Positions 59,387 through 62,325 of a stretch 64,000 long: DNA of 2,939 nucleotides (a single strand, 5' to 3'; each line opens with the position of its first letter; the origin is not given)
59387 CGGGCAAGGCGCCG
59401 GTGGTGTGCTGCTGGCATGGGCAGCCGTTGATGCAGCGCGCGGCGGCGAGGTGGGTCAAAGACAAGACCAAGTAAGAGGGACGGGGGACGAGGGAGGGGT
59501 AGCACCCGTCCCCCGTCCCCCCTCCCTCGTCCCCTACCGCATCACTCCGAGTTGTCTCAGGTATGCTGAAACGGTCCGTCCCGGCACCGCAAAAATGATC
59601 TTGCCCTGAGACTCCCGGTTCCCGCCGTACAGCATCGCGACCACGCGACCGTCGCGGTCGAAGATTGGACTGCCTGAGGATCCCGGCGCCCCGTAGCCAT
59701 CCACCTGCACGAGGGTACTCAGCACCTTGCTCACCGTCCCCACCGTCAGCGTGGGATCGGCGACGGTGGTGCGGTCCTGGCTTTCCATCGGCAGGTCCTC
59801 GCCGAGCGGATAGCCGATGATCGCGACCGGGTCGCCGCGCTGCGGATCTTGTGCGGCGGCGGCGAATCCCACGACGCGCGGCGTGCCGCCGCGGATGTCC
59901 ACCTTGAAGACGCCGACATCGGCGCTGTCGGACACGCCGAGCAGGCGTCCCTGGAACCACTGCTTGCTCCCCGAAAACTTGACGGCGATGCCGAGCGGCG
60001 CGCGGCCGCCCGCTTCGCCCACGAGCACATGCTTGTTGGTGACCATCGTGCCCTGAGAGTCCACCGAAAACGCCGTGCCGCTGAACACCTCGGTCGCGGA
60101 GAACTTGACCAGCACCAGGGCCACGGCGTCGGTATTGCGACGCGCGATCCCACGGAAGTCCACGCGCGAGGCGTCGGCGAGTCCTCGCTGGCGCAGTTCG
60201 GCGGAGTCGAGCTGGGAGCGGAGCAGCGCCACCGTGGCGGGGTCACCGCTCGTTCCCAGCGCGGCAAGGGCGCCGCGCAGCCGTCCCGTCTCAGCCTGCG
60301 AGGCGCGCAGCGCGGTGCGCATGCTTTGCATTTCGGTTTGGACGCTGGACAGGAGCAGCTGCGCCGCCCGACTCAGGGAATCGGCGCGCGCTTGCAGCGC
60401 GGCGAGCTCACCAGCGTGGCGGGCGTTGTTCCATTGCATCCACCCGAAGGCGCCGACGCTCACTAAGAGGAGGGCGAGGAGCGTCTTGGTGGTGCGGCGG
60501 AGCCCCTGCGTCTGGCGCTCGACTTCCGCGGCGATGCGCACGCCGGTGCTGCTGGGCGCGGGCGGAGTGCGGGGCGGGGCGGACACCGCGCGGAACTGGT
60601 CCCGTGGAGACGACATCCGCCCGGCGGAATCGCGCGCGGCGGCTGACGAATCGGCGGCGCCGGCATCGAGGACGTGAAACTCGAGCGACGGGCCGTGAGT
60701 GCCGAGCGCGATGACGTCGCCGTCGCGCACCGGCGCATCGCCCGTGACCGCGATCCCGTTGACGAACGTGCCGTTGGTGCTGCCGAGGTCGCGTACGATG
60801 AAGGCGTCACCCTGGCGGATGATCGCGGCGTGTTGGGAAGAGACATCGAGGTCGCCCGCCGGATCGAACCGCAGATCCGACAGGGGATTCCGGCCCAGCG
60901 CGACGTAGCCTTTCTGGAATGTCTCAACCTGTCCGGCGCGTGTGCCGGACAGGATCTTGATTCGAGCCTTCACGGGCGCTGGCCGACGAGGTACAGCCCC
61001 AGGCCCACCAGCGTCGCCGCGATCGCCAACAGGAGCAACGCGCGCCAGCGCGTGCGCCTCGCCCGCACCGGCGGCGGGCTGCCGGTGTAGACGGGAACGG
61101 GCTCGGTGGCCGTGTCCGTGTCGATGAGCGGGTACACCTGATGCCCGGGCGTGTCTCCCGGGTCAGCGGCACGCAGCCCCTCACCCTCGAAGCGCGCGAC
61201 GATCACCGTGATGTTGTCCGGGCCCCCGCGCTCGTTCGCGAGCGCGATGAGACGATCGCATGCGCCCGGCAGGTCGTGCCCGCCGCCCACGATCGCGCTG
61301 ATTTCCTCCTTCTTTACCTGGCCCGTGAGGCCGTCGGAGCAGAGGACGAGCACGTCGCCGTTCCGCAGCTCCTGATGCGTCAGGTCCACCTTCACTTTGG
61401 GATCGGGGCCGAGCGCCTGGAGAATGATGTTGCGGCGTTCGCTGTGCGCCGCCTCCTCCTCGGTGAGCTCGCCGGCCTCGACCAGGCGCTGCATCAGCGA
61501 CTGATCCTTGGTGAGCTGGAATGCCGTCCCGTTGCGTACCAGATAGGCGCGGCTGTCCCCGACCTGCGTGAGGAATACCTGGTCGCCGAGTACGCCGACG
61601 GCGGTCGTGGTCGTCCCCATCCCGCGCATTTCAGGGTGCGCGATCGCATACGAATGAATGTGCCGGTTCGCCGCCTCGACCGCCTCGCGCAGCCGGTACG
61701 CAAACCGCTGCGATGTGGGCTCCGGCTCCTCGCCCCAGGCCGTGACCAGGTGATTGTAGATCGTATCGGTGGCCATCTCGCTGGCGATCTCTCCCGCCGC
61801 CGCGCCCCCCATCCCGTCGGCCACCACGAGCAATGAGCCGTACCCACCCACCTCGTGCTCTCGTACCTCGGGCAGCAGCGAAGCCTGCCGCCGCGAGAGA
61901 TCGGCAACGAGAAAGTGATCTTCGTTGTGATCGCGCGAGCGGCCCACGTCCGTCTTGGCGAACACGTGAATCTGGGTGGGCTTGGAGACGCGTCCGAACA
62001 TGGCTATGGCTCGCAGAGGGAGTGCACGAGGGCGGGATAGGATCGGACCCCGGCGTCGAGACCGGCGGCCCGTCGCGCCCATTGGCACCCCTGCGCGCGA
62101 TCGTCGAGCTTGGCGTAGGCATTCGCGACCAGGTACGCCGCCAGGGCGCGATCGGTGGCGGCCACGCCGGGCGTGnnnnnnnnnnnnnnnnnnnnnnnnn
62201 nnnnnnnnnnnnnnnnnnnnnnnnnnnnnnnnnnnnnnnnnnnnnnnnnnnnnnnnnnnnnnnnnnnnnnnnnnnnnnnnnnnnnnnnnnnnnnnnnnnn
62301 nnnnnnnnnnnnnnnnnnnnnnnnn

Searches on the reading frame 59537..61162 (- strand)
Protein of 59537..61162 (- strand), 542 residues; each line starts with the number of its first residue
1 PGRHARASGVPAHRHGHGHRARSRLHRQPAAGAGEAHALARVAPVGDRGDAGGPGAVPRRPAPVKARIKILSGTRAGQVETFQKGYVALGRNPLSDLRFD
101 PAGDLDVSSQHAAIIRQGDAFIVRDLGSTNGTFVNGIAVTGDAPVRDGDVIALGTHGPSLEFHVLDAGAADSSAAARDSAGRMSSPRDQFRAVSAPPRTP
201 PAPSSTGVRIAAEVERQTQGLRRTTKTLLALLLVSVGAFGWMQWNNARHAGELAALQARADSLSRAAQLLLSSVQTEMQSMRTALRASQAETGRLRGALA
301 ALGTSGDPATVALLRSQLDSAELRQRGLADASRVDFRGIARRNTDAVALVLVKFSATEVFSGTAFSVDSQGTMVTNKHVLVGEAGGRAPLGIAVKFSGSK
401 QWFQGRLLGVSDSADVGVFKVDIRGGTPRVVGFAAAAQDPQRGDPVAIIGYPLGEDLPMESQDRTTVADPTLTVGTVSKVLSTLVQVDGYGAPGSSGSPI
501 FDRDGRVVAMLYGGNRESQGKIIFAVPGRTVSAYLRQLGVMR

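Call 52: search_protein_families(library=pfam, proteins=[window:59537-61162:-], max_evalue=0.001)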
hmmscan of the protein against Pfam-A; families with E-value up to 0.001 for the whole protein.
window:59537-61162:- (542 aa): 5 families
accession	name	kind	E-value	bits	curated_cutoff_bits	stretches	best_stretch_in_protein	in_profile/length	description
PF13365.12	Trypsin_2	-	1.9e-19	71.2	27.6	1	362-510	1-144/144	Trypsin-like peptidase domain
PF00498.31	FHA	-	4.7e-16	59.4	20.7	1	89-154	3-67/67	FHA domain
PF16697.10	Yop-YscD_cpl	-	7.3e-11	42.6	33.2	1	69-155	1-85/94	Inner membrane component of T3SS, cytoplasmic domain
PF00089.32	Trypsin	-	3.6e-06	27.4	20.6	1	362-526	27-211/220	Trypsin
PF00944.25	Peptidase_S3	-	5.9e-05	23.4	21.2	1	488-519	101-132/159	Alphavirus core protein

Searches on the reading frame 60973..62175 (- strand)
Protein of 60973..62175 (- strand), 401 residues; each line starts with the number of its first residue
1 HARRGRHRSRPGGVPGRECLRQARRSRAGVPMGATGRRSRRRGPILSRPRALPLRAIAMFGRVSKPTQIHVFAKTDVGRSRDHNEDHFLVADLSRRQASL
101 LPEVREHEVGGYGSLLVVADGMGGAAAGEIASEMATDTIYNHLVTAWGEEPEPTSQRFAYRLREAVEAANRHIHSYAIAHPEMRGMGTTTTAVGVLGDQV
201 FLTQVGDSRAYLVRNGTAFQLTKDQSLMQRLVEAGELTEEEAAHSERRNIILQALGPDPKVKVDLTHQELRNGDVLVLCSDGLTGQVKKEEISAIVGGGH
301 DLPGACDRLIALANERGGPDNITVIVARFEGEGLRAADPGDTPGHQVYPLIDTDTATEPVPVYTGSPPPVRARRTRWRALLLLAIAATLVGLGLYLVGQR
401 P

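Call 52: search_protein_families(library=pfam, proteins=[window:60973-62175:-], max_evalue=0.001)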
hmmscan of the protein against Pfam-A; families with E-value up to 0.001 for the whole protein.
window:60973-62175:- (401 aa): 3 families
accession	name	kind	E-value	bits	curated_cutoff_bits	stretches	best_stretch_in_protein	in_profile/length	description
PF13672.11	PP2C_2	-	5.2e-16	59.3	24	1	112-291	23-182/209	Protein phosphatase 2C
PF00481.26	PP2C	-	5.9e-10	39.7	20.3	1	115-226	36-141/255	Protein phosphatase 2C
PF07228.17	SpoIIE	-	3.6e-06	27.5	25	1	254-329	104-191/192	Stage II sporulation protein E (SpoIIE)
